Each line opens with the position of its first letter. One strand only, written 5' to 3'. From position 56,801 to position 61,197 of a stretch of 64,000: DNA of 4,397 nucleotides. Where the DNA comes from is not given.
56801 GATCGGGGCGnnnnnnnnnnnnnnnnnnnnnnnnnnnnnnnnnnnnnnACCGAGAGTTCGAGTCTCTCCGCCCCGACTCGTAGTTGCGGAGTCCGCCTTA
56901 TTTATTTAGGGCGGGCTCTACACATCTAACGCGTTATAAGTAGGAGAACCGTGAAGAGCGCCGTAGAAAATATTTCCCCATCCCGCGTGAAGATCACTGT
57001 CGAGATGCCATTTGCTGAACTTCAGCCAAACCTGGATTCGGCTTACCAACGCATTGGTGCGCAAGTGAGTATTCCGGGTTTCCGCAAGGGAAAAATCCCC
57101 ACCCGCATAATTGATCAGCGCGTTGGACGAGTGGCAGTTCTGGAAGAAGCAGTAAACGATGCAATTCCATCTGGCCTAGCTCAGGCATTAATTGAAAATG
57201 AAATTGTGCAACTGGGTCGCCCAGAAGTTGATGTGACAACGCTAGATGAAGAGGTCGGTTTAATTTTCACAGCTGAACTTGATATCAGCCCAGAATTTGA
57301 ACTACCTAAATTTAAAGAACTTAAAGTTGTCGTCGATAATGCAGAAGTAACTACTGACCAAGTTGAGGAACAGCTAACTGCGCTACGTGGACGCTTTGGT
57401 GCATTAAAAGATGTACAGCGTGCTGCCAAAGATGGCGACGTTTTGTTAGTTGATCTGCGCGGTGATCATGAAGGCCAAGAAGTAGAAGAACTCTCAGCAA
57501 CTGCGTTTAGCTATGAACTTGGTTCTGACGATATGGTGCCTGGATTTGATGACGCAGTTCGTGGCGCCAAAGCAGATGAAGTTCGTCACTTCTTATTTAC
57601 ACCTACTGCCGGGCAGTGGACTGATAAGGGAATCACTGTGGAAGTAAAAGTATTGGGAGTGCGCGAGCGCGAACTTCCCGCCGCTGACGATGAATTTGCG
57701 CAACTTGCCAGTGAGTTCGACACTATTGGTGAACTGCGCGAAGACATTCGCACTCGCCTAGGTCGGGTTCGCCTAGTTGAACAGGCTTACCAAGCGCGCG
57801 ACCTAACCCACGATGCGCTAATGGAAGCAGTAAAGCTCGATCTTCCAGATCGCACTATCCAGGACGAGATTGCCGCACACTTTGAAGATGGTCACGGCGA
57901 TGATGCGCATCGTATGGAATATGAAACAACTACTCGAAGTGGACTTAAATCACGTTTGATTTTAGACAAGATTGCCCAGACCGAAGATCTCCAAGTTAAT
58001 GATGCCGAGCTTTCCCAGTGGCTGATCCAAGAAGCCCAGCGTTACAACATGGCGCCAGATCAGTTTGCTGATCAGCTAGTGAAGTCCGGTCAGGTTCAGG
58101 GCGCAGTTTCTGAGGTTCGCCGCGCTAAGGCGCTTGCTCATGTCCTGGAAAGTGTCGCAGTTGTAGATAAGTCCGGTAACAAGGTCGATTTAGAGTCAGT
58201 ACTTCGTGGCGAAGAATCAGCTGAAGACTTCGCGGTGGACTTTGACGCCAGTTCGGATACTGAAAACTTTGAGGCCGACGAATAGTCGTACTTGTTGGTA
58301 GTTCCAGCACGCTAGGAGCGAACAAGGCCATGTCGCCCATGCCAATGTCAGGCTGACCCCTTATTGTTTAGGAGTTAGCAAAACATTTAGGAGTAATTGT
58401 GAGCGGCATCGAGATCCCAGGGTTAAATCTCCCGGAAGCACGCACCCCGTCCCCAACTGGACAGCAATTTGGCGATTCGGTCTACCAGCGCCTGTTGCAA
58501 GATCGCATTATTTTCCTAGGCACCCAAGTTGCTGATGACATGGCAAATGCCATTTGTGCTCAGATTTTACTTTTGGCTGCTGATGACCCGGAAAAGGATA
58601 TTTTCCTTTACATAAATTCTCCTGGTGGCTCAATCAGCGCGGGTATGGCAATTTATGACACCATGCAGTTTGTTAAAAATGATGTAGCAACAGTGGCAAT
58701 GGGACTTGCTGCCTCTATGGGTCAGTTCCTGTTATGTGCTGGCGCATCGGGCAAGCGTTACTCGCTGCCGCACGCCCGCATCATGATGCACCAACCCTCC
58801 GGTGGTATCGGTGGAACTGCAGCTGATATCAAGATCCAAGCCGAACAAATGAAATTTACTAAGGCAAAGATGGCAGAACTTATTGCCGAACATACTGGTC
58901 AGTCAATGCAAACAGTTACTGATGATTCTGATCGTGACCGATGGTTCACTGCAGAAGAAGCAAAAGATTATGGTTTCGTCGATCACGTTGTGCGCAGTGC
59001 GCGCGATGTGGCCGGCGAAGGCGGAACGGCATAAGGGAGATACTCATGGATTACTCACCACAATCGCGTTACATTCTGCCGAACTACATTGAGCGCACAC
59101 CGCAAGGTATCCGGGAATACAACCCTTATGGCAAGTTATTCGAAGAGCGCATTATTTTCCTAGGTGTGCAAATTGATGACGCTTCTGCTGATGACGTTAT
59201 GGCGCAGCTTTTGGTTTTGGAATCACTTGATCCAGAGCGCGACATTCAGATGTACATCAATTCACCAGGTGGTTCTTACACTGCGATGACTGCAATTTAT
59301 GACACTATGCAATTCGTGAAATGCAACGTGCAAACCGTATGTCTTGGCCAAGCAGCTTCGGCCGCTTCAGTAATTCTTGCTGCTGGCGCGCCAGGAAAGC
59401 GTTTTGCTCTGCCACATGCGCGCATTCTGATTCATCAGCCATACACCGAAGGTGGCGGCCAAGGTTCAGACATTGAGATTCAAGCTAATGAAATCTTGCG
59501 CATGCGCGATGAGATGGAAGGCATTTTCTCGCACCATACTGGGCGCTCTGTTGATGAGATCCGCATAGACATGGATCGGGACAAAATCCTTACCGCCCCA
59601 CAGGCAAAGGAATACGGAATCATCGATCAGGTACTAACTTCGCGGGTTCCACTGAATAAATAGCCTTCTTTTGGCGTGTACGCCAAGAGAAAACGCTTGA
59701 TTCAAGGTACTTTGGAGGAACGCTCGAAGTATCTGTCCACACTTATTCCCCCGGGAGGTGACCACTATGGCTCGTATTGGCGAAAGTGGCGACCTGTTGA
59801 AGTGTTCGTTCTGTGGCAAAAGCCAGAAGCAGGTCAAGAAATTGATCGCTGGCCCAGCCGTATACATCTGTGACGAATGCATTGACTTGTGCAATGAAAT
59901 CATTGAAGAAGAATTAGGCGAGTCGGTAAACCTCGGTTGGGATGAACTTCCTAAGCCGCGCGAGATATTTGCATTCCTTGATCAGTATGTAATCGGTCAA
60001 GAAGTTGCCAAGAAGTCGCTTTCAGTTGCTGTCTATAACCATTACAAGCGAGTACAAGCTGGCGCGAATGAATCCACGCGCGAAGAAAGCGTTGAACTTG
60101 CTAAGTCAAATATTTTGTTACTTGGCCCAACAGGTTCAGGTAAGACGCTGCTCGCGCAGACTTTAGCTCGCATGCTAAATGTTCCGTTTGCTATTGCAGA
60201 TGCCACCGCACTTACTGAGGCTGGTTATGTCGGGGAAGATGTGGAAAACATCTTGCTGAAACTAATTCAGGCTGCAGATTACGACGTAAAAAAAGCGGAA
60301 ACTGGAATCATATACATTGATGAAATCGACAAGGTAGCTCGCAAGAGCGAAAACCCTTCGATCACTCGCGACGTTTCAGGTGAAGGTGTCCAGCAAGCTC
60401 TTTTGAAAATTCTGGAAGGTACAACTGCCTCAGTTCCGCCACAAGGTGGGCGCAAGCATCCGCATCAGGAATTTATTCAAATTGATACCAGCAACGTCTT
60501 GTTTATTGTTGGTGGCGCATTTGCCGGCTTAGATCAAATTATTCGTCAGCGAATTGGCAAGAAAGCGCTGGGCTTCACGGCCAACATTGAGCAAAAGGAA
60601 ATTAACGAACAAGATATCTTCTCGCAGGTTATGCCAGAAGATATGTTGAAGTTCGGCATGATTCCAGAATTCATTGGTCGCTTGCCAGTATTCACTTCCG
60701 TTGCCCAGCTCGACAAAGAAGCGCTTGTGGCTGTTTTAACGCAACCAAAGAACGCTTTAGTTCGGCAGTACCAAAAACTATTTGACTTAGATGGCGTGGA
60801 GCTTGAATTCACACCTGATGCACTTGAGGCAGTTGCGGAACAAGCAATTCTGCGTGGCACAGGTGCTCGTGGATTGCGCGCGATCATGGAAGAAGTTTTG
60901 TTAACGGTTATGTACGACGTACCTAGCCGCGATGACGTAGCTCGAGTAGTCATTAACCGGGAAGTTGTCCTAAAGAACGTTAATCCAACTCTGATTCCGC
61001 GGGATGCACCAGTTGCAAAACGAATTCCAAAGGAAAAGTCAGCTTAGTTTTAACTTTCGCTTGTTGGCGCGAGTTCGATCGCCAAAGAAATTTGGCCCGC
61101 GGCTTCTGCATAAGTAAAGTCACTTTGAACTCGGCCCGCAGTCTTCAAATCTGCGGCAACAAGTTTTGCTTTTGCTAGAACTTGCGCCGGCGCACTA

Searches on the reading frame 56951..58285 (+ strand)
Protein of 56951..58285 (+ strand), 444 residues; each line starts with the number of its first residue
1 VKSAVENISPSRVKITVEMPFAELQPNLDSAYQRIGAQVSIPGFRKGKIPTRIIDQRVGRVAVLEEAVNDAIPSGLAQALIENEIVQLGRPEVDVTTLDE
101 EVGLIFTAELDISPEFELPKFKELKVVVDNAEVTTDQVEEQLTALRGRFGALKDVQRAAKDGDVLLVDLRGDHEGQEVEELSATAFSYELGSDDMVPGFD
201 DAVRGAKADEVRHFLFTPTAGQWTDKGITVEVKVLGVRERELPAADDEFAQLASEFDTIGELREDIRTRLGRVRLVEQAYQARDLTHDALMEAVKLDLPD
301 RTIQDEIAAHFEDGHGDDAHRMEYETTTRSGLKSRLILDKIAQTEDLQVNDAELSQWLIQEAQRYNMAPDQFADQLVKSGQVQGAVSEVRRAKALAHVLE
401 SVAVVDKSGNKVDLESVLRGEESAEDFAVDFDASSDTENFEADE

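Call 37: search_protein_families(library=pfam, proteins=[window:56951-58285:+], max_evalue=0.00001)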
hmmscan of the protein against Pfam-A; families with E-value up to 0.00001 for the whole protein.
window:56951-58285:+ (444 aa): 3 families
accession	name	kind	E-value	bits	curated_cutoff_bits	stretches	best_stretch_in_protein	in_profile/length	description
PF05697.18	Trigger_N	-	2.7e-39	135.2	22.2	1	1-144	1-143/144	Bacterial trigger factor protein (TF)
PF05698.19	Trigger_C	-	1.2e-18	68.2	22.7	1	258-400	1-162/162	Bacterial trigger factor protein (TF) C-terminus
PF00254.34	FKBP_C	-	2.7e-06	28.1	21.1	1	157-219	3-68/94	FKBP-type peptidyl-prolyl cis-trans isomerase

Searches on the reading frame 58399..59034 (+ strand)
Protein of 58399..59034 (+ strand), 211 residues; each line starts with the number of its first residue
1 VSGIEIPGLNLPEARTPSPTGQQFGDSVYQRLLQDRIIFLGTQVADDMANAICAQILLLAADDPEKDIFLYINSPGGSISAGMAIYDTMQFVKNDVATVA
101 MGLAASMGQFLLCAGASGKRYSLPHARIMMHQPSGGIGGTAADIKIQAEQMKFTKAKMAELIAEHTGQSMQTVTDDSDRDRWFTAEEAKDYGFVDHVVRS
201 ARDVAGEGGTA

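Call 37: search_protein_families(library=pfam, proteins=[window:58399-59034:+], max_evalue=0.00001)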
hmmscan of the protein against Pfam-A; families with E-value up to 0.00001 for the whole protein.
window:58399-59034:+ (211 aa): 1 family
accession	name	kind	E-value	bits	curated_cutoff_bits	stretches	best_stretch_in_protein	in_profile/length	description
PF00574.28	CLP_protease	-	7.4e-78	261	20.2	1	26-199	7-180/182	Clp protease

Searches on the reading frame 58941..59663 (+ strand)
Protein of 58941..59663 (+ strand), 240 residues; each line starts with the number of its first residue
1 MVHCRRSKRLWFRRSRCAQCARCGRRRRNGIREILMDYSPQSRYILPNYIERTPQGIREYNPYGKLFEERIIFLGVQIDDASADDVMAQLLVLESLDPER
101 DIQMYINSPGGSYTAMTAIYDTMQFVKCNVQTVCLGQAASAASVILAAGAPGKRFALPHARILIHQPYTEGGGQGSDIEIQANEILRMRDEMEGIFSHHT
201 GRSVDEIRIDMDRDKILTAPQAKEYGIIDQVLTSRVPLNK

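Call 37: search_protein_families(library=pfam, proteins=[window:58941-59663:+], max_evalue=0.00001)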
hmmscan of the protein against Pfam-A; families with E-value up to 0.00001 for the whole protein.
window:58941-59663:+ (240 aa): 1 family
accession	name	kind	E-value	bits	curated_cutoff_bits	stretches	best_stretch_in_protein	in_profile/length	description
PF00574.28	CLP_protease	-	2.5e-76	256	20.2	1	56-234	3-181/182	Clp protease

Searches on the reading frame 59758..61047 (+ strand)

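Call 37: search_protein_families(library=pfam, proteins=[window:59758-61047:+], max_evalue=0.00001)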
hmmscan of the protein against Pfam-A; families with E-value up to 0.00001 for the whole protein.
window:59758-61047:+ (429 aa): 5 families
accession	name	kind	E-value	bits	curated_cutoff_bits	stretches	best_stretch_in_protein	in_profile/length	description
PF07724.20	AAA_2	-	1.1e-35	123.5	27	1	116-311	3-165/166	AAA domain (Cdc48 subfamily)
PF06689.19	zf-C4_ClpX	-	3.5e-20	72.1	27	1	15-51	2-39/39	ClpX C4-type zinc finger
PF00004.35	AAA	-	1.5e-16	61.5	21.2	1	119-250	1-105/131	ATPase family associated with various cellular activities (AAA)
PF10431.15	ClpB_D2-small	-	3.3e-11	43.5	21.9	1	318-395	1-74/81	C-terminal, D2-small domain, of ClpB protein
PF07728.20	AAA_5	-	3.2e-07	30.9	22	1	118-195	1-80/139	AAA domain (dynein-related subfamily)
